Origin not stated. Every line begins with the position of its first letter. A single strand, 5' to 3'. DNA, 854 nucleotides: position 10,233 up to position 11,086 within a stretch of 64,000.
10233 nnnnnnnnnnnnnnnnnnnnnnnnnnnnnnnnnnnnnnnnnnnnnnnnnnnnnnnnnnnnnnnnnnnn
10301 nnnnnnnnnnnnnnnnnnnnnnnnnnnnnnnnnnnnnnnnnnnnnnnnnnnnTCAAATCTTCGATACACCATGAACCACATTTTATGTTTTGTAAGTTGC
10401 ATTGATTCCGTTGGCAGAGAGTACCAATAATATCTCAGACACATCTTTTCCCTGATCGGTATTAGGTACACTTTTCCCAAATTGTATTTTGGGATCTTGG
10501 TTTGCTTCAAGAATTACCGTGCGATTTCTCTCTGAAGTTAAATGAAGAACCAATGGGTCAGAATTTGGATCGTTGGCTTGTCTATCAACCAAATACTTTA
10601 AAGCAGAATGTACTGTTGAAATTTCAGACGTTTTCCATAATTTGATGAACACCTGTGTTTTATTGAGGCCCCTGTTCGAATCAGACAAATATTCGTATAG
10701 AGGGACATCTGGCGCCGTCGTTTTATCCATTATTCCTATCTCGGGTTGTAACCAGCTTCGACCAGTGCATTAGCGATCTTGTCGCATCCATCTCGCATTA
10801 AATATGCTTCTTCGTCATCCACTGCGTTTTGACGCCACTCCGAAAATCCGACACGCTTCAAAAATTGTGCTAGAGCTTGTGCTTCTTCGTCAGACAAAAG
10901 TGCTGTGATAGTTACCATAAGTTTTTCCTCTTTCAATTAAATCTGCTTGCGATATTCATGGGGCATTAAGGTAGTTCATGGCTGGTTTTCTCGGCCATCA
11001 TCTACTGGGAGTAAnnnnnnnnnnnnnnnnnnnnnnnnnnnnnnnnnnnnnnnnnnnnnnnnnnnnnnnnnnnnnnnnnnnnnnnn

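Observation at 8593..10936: Atypical HipA module: HipA-like kinase coupled to a downstream HAD-like phosphatase and lacking a recognisable HipB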

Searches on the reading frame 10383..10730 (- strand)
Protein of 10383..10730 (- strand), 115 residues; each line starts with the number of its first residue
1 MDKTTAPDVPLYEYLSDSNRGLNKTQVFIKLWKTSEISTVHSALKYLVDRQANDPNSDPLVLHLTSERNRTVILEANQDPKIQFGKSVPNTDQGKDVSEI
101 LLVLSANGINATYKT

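Call 3: search_protein_families(library=pfam, proteins=[window:10383-10730:-], max_evalue=0.1)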
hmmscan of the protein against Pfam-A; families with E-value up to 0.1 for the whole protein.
window:10383-10730:- (115 aa): 0 families

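Call 4: search_protein_families(library=ncbifam, proteins=[window:10383-10730:-], max_evalue=0.1)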
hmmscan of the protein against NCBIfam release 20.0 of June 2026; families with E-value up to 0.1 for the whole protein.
window:10383-10730:- (115 aa): 0 families

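Call 5: search_protein_families(library=padloc, proteins=[window:10383-10730:-], max_evalue=0.01)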
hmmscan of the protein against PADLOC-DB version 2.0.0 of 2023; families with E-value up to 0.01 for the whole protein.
window:10383-10730:- (115 aa): 0 families

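Call 54: find_homologous_proteins(query=window:10383-10730:-, max_evalue=0.001)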
Query window:10383-10730:- (115 aa): 1 proteins with E <= 0.001 among 1 candidates.
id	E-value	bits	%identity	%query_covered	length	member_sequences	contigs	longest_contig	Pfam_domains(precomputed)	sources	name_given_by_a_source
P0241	1.3e-68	245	100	100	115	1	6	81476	-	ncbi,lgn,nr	ncbi:MAG: hypothetical protein Q7K26_06150 [bacterium]|nr:hypothetical protein [bacterium]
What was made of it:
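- p115 has no homologue outside this element among 5.8 billion proteins (call 54).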

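Call 82: search_protein_families(library=phrogs, proteins=[window:10383-10730:-], max_evalue=0.01)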
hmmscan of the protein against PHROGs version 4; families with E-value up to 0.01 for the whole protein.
window:10383-10730:- (115 aa): 0 families

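Call 85: predict_structure(protein=window:10383-10730:-)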
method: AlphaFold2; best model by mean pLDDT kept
length: 115 residues; sequences in the alignment: 1
mean_pLDDT: 47.2   pTM: 0.40
mean pLDDT of the five models: 47.2, 47.0, 42.3, 39.5, 37.9
residues with pLDDT >= 90: 0; 70-90: 0; 50-70: 52; < 50: 63
segments of 3 or more residues with pLDDT < 50: 1-24, 32-35, 69-97
pLDDT, mean of each block of 10 residues (from residue 1): 33 37 46 51 63 60 52 38 36 46 54 53
secondary structure, 60 per line:
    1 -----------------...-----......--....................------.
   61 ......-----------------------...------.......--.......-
elements in order: E26-31 H34-53 E60-66 E99-105 E108-114
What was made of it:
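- Checked: It is an ORFan (call 54) and its single-sequence model is unusable (pLDDT 47, call 85).
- Tried and rejected: p115 structure: a single-sequence AF2 model gave pLDDT 47 and was unusable (call 85).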

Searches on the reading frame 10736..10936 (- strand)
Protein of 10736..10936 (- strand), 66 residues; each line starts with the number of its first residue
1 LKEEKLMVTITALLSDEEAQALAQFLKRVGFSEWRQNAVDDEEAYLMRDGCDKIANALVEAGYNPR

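Call 3: search_protein_families(library=pfam, proteins=[window:10736-10936:-], max_evalue=0.1)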
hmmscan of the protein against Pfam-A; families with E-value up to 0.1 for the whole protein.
window:10736-10936:- (66 aa): 2 families
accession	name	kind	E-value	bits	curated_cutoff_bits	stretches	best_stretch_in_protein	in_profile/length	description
PF24806.1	DUF7706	-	1.5e-27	95.8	27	1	8-66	5-63/63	Family of unknown function (DUF7706)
PF08823.16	PG_binding_2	-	0.084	13.6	21.1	0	40-63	7-30/74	Putative peptidoglycan binding domain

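Call 4: search_protein_families(library=ncbifam, proteins=[window:10736-10936:-], max_evalue=0.1)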
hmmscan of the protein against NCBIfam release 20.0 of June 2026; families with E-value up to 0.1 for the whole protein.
window:10736-10936:- (66 aa): 2 families
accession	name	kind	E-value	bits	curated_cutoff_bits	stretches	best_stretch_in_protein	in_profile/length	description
NF000495.1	FosK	exception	0.046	13.6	280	1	16-54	69-107/132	fosfomycin resistance glutathione transferase FosK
NF000494.1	FosF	exception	0.068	13.2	280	1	17-49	70-102/132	fosfomycin resistance glutathione transferase FosF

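Call 5: search_protein_families(library=padloc, proteins=[window:10736-10936:-], max_evalue=0.01)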
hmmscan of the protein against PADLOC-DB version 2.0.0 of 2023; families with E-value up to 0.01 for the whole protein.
window:10736-10936:- (66 aa): 0 families

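Call 82: search_protein_families(library=phrogs, proteins=[window:10736-10936:-], max_evalue=0.01)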
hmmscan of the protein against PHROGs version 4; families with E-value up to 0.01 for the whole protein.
window:10736-10936:- (66 aa): 0 families
